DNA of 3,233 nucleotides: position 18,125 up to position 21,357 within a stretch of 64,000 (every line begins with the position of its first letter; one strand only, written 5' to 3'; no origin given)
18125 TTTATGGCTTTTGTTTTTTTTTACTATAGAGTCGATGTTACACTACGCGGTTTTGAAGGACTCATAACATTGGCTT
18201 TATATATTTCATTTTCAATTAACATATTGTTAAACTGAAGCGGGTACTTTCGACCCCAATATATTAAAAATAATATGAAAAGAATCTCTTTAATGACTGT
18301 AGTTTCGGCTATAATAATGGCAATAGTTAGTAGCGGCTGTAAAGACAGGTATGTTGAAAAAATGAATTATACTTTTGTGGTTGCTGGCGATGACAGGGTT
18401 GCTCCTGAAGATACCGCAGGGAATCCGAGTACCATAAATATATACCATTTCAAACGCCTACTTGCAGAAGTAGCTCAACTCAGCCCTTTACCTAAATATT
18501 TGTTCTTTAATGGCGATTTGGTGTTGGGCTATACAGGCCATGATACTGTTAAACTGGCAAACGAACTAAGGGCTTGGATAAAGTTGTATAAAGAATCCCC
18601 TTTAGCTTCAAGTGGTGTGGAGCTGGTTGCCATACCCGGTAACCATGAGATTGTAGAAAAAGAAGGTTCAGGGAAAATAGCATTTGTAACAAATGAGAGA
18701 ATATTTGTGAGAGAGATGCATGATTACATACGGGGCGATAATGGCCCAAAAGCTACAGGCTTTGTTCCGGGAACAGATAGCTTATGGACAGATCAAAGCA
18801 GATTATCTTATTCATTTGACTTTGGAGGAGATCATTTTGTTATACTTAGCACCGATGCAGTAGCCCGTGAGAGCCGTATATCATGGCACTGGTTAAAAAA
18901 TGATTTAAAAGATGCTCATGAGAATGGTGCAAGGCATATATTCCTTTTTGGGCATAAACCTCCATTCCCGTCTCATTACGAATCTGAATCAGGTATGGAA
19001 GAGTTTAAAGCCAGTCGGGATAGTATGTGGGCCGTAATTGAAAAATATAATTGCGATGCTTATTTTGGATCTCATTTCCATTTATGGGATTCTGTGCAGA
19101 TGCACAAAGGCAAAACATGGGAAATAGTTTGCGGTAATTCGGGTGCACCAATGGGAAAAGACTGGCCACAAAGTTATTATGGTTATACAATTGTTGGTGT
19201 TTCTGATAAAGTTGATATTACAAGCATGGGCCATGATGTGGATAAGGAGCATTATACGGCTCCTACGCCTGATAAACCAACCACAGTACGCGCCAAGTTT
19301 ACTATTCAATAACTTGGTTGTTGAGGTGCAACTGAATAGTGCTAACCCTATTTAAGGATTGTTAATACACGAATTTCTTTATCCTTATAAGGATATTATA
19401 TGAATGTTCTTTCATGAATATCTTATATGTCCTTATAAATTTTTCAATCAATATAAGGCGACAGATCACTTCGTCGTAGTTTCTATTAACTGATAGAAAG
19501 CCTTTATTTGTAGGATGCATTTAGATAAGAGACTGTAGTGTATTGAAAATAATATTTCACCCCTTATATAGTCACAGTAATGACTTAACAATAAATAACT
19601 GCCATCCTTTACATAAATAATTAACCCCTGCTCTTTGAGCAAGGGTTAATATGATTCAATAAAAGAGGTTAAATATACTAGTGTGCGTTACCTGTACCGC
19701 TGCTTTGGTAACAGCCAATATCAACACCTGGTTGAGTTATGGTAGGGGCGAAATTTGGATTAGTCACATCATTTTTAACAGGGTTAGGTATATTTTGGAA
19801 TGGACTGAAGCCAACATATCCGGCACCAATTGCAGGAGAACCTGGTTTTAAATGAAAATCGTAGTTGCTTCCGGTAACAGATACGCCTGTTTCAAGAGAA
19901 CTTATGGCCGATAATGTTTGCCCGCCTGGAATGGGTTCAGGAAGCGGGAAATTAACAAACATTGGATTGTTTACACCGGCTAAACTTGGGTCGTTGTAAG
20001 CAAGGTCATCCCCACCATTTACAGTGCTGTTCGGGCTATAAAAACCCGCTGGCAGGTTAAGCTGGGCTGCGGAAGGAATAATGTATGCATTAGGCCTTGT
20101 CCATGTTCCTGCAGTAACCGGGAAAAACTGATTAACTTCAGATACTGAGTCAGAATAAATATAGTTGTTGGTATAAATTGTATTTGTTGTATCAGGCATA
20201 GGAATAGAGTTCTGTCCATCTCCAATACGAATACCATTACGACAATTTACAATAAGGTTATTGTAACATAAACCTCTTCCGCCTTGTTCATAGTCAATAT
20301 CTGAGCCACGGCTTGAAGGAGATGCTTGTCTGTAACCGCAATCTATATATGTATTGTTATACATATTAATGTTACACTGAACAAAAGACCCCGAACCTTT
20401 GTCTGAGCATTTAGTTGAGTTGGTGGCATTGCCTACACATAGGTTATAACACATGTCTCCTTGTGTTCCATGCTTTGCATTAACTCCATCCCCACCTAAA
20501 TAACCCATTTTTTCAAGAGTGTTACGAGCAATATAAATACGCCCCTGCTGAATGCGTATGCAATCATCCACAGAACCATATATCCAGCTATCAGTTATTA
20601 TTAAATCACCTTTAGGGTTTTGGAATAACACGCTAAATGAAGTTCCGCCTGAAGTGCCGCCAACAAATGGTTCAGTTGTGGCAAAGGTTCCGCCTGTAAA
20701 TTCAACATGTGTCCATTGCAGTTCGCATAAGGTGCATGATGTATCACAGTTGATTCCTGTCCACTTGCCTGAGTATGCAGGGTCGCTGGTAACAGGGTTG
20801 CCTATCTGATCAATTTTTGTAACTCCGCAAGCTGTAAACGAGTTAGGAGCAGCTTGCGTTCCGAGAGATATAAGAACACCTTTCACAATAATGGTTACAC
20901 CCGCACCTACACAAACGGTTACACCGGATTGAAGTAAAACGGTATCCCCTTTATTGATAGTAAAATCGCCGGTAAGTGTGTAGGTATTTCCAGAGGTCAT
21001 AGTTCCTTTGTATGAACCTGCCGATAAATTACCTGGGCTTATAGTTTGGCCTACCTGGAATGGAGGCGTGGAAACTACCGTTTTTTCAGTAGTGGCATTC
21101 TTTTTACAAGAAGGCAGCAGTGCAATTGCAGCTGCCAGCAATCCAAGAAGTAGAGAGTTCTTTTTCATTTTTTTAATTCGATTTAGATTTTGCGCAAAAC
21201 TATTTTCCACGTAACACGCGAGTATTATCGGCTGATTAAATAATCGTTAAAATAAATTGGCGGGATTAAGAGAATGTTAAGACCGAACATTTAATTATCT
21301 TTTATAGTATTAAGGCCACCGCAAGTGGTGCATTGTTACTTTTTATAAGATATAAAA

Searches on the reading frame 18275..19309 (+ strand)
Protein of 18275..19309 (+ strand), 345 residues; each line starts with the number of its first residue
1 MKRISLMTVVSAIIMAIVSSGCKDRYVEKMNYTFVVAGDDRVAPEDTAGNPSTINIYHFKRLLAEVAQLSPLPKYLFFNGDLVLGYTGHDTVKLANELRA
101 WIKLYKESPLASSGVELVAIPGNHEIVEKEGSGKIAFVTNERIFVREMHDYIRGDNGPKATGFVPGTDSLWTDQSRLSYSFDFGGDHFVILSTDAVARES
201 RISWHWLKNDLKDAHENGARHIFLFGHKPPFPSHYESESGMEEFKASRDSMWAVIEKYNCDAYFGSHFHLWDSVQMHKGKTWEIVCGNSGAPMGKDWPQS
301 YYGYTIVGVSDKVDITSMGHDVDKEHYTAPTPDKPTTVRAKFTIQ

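Call 17: search_protein_families(library=pfam, proteins=[window:18275-19309:+], max_evalue=0.001)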
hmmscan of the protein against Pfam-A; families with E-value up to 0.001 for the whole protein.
window:18275-19309:+ (345 aa): 1 family
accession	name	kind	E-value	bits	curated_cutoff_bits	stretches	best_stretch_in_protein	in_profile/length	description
PF00149.33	Metallophos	-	3e-09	38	21.5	1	59-269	15-189/191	Calcineurin-like phosphoesterase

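Call 39: search_protein_families(library=ncbifam, proteins=[window:18275-19309:+], max_evalue=0.1)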
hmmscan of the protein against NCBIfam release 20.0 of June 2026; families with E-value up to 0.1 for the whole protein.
window:18275-19309:+ (345 aa): 0 families

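Call 98: search_solved_structures(query=window:18275-19309:+, max_evalue=0.001)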
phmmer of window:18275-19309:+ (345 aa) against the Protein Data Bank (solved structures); distinct sequences matched with E-value up to 0.001: 2.
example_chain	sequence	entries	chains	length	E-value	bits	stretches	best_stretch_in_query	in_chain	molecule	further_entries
6git_A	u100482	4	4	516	2.8e-05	26.8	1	175-273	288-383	Purple acid phosphatase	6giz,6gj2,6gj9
6gja_A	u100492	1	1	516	3e-05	26.7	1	175-273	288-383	Purple acid phosphatase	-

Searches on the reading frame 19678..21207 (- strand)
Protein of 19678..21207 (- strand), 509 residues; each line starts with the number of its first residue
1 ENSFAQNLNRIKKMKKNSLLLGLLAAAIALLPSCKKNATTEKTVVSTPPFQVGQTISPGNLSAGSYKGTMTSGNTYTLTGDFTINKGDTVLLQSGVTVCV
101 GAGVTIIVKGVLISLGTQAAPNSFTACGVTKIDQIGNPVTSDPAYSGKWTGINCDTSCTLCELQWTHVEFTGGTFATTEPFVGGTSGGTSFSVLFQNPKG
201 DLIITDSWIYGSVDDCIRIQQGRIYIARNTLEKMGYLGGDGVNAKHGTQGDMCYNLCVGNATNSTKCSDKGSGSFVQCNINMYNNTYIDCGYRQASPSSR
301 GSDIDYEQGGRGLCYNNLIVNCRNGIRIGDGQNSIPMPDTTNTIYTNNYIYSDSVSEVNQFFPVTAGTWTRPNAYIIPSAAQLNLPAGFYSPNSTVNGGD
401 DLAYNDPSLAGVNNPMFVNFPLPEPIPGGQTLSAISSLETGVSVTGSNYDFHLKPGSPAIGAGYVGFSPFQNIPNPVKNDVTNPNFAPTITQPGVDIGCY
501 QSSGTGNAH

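Call 17: search_protein_families(library=pfam, proteins=[window:19678-21207:-], max_evalue=0.001)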
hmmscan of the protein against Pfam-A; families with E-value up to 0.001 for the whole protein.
window:19678-21207:- (509 aa): 0 families

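Call 39: search_protein_families(library=ncbifam, proteins=[window:19678-21207:-], max_evalue=0.1)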
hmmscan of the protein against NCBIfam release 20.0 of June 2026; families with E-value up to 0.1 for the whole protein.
window:19678-21207:- (509 aa): 0 families

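Call 64: find_homologous_proteins(query=window:19678-21207:-)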
Query window:19678-21207:- (509 aa): 472 proteins with E <= 0.001 among 8000 candidates; the best 120 are listed.
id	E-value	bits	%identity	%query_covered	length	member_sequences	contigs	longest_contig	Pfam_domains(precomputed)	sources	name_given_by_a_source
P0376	0.0e+0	1167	100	100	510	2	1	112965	-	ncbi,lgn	-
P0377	5.3e-278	941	81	97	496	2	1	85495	-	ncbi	-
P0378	1.1e-274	930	81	97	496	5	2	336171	-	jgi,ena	jgi:hypothetical protein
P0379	3.6e-273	925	79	97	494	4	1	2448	-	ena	-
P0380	2.9e-250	850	75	97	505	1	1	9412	-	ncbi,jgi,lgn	-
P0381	3.1e-248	843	73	97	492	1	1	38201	-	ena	-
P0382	2.0e-246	837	74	97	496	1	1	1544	-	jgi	-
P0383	6.9e-243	825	73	97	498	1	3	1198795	-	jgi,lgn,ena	-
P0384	1.3e-237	808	71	97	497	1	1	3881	-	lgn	-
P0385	1.1e-235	801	72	97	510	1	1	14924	-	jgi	jgi:hypothetical protein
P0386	1.6e-234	798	71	97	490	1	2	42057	-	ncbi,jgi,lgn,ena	jgi:hypothetical protein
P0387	3.6e-234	797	72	97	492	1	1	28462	-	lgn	-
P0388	1.7e-233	794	71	97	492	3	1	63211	-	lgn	-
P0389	1.2e-230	785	70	97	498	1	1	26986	-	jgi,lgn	-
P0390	3.0e-228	777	68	97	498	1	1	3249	-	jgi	jgi:hypothetical protein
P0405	3.8e-203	694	63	97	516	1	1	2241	PF28492.1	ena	-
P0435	9.3e-129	449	49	97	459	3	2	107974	PF28492.1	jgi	jgi:hypothetical protein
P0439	1.4e-126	442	49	97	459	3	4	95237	PF28492.1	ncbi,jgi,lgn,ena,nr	ncbi:MAG: hypothetical protein BGO69_04695 [Bacteroidetes bacterium 46-16]|nr:MAG: hypothetical prot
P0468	2.0e-110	388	46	96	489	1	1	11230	PF28492.1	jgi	-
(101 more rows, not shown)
